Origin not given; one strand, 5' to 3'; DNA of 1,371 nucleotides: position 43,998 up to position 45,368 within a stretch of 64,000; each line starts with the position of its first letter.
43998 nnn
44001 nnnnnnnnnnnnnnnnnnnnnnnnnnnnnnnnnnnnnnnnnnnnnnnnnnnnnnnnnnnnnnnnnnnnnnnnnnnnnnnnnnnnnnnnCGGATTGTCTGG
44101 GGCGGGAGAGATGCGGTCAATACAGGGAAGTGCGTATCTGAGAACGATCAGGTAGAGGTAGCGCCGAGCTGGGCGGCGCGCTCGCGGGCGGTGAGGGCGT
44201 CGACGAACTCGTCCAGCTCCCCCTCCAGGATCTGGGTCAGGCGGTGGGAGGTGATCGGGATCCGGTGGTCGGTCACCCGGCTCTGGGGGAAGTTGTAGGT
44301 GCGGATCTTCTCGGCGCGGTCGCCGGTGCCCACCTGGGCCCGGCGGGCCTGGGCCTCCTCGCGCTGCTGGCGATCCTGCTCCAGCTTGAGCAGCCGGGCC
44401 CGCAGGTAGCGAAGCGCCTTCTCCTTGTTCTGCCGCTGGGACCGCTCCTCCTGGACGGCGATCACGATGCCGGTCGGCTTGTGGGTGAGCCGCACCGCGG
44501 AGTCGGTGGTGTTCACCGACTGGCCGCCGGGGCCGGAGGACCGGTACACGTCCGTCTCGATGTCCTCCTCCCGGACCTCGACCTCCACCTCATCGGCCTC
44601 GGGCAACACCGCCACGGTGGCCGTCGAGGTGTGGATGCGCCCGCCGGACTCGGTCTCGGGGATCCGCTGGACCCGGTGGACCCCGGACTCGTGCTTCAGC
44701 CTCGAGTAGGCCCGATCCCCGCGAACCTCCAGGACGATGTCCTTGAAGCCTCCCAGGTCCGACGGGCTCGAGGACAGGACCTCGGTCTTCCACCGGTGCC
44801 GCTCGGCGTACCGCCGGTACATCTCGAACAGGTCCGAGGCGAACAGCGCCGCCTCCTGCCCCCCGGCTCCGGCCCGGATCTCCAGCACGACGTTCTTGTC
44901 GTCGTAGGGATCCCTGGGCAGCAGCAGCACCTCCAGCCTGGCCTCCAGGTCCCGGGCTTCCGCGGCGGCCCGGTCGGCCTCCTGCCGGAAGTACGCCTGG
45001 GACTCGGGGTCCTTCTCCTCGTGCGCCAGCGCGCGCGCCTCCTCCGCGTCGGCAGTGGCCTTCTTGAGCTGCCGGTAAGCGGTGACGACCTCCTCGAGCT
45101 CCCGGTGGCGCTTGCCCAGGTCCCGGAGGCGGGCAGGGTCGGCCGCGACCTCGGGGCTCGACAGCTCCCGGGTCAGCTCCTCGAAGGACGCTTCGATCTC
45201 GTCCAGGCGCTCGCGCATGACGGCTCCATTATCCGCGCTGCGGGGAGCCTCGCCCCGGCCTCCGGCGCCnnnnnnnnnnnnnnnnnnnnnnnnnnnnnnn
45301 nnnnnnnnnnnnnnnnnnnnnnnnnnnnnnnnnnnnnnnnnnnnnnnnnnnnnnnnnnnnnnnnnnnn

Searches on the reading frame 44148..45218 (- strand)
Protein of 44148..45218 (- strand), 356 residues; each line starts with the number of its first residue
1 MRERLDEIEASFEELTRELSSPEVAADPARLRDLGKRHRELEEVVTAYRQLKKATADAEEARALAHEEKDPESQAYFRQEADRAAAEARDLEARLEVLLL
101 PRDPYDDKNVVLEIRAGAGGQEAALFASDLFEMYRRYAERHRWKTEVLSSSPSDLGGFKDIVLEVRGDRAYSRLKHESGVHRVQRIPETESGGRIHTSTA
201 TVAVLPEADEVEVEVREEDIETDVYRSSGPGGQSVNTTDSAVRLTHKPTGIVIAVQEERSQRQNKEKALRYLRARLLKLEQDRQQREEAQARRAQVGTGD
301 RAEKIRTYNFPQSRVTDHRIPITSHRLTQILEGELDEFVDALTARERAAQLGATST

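Call 87: search_protein_families(library=pfam, proteins=[window:44148-45218:-], max_evalue=0.001)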
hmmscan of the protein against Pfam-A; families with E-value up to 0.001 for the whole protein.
window:44148-45218:- (356 aa): 3 families
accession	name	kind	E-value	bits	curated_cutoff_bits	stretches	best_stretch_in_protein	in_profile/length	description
PF03462.23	PCRF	-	1.1e-73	247.7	24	1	9-202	2-194/194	PCRF domain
PF00472.26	RF-1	-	2.3e-42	144.1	35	1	209-319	1-116/116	RF-1 domain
PF16326.10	ABC_tran_CTD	-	0.00096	19.8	32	1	3-43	15-55/69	ABC transporter C-terminal domain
